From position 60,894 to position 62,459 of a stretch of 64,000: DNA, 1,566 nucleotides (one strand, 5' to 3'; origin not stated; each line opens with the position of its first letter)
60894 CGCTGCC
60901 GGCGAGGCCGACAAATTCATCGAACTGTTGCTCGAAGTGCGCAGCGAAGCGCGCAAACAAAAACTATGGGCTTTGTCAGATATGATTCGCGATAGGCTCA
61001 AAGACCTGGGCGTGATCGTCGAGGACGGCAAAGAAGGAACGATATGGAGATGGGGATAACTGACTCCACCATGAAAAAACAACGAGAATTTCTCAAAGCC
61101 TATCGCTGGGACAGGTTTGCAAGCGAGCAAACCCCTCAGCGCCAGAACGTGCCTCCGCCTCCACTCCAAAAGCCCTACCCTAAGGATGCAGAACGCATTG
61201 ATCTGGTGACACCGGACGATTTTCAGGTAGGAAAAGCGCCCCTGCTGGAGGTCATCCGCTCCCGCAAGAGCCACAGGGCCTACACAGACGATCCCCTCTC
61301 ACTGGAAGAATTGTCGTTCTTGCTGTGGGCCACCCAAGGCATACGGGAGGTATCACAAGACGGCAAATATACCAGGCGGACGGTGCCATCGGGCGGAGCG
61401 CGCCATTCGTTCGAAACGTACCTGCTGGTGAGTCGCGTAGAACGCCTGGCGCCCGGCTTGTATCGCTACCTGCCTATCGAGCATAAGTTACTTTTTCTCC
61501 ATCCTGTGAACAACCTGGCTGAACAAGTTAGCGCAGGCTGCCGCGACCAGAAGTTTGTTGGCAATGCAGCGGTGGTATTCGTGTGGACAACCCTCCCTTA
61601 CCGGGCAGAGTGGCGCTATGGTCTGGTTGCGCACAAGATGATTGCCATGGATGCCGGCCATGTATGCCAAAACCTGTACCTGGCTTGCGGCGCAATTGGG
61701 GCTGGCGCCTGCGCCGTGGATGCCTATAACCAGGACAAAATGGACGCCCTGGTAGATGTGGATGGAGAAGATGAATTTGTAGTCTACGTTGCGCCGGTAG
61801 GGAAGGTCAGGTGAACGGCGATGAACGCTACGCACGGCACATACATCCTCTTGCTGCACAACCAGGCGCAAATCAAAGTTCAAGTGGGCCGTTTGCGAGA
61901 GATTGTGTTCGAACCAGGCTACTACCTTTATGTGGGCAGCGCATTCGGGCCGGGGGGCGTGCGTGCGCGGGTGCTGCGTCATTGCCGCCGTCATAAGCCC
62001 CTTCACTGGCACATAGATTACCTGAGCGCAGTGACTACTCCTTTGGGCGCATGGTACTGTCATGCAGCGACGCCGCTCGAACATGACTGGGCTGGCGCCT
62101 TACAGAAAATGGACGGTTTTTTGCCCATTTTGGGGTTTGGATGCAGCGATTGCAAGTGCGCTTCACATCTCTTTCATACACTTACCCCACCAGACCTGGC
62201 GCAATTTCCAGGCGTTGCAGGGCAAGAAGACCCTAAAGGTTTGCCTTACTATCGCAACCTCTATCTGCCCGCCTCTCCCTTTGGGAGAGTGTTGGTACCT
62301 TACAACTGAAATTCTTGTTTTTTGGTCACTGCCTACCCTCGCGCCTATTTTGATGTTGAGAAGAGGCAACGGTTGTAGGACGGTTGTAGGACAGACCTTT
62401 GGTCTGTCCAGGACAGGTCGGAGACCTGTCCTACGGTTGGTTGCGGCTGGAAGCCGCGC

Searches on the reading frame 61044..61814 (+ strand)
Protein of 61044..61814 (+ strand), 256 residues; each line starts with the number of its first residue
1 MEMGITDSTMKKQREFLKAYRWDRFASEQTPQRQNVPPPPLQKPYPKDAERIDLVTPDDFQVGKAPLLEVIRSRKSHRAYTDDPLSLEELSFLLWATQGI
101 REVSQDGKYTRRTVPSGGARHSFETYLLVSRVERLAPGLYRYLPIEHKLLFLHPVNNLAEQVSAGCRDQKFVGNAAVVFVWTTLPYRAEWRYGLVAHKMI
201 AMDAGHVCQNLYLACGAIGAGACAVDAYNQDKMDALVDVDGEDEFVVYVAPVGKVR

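Call 41: search_protein_families(library=pfam, proteins=[window:61044-61814:+], max_evalue=0.00001)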
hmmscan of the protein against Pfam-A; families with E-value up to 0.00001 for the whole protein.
window:61044-61814:+ (256 aa): 1 family
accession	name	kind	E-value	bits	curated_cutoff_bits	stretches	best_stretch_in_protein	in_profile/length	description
PF00881.29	Nitroreductase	-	8.5e-28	98.1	23.5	1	71-254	1-167/167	Nitroreductase family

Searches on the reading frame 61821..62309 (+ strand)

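Call 41: search_protein_families(library=pfam, proteins=[window:61821-62309:+], max_evalue=0.00001)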
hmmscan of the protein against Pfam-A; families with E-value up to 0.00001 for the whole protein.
window:61821-62309:+ (162 aa): 1 family
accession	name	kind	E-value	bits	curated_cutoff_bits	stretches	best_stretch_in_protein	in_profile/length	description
PF01986.22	DUF123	-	1.8e-26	92.9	25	1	29-119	2-95/95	Domain of unknown function DUF123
